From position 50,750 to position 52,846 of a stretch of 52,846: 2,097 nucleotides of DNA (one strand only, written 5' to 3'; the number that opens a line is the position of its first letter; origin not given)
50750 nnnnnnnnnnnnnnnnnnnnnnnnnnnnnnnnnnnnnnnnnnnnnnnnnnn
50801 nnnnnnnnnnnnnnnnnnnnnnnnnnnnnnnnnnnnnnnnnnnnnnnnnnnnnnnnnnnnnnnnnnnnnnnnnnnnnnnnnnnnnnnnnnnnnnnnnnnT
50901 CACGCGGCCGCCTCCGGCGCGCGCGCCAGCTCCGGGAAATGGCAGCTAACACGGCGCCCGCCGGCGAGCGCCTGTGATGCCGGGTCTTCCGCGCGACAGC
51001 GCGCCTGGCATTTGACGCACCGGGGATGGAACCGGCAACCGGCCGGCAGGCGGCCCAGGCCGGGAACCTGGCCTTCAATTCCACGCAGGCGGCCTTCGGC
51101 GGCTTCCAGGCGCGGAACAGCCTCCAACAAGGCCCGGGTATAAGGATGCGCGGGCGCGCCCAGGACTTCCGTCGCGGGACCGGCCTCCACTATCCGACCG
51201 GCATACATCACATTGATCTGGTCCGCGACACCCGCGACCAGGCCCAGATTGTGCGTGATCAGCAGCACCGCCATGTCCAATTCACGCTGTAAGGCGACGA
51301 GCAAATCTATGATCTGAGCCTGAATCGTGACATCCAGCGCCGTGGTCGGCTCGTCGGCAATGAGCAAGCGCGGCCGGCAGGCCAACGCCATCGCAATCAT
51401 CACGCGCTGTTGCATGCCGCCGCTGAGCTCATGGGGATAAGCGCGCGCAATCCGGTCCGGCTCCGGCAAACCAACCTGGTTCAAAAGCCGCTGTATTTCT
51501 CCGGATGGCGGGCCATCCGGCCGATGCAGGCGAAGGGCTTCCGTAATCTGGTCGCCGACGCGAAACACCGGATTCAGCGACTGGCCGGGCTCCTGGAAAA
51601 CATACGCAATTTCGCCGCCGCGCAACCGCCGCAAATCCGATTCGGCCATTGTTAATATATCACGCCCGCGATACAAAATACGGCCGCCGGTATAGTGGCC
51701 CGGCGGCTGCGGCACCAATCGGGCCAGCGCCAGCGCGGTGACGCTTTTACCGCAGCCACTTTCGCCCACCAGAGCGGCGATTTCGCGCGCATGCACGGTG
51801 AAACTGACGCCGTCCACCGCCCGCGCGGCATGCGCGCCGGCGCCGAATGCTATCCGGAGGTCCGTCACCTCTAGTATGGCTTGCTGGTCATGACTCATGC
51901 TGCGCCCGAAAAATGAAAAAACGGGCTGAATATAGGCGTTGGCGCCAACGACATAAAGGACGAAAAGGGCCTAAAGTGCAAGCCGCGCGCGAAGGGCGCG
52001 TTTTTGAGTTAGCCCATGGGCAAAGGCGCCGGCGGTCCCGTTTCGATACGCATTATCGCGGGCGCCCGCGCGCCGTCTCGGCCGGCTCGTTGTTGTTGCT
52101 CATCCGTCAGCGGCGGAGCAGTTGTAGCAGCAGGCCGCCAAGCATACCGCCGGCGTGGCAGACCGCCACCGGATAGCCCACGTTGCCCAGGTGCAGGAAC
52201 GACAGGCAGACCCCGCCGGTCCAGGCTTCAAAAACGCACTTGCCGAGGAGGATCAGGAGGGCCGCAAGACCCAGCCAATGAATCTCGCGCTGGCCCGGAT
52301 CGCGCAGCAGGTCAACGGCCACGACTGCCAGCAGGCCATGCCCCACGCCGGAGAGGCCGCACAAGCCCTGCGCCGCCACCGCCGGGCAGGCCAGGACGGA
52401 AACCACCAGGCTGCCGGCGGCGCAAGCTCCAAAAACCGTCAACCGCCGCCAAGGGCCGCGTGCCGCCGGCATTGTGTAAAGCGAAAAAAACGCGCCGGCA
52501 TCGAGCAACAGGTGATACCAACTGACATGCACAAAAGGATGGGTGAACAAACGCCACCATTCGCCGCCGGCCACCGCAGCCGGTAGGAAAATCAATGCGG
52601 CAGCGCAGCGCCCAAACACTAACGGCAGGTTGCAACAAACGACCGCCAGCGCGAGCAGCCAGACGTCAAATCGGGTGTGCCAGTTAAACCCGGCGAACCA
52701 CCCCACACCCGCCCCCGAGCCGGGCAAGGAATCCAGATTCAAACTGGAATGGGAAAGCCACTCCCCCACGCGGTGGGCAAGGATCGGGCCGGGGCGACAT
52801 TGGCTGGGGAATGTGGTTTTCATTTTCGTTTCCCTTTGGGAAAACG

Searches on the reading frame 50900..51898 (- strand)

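Call 36: search_protein_families(library=pfam, proteins=[window:50900-51898:-])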
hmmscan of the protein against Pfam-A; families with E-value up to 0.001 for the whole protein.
window:50900-51898:- (332 aa): 5 families
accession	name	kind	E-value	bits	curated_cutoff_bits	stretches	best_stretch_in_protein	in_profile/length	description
PF00005.33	ABC_tran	-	4.6e-30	105.4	25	1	29-186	2-137/137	ABC transporter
PF08352.17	oligo_HPY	-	1.3e-20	74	27.1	1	237-301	1-65/65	Oligopeptide/dipeptide transporter, C-terminal region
PF13304.12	AAA_21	-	8.8e-09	36.3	27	1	140-221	221-303/304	AAA domain, putative AbiEii toxin, Type IV TA system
PF13401.12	AAA_22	-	0.0005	20.8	27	0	38-214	5-121/130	AAA domain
PF02463.25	SMC_N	-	0.00088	19.2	40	0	38-231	24-212/220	RecF/RecN/SMC N terminal domain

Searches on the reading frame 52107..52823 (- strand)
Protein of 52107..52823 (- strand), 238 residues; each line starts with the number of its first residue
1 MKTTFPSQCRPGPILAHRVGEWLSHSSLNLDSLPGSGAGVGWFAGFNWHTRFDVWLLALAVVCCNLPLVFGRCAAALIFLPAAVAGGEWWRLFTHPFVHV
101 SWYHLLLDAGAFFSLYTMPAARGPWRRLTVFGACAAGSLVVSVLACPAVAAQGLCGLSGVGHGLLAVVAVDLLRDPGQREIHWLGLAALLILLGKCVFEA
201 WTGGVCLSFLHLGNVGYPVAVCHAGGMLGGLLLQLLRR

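Call 36: search_protein_families(library=pfam, proteins=[window:52107-52823:-])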
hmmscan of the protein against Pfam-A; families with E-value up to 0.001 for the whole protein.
window:52107-52823:- (238 aa): 1 family
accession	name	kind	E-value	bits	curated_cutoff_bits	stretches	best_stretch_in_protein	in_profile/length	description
PF01694.28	Rhomboid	-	1.3e-12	48.6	22.6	1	87-236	2-139/143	Rhomboid domain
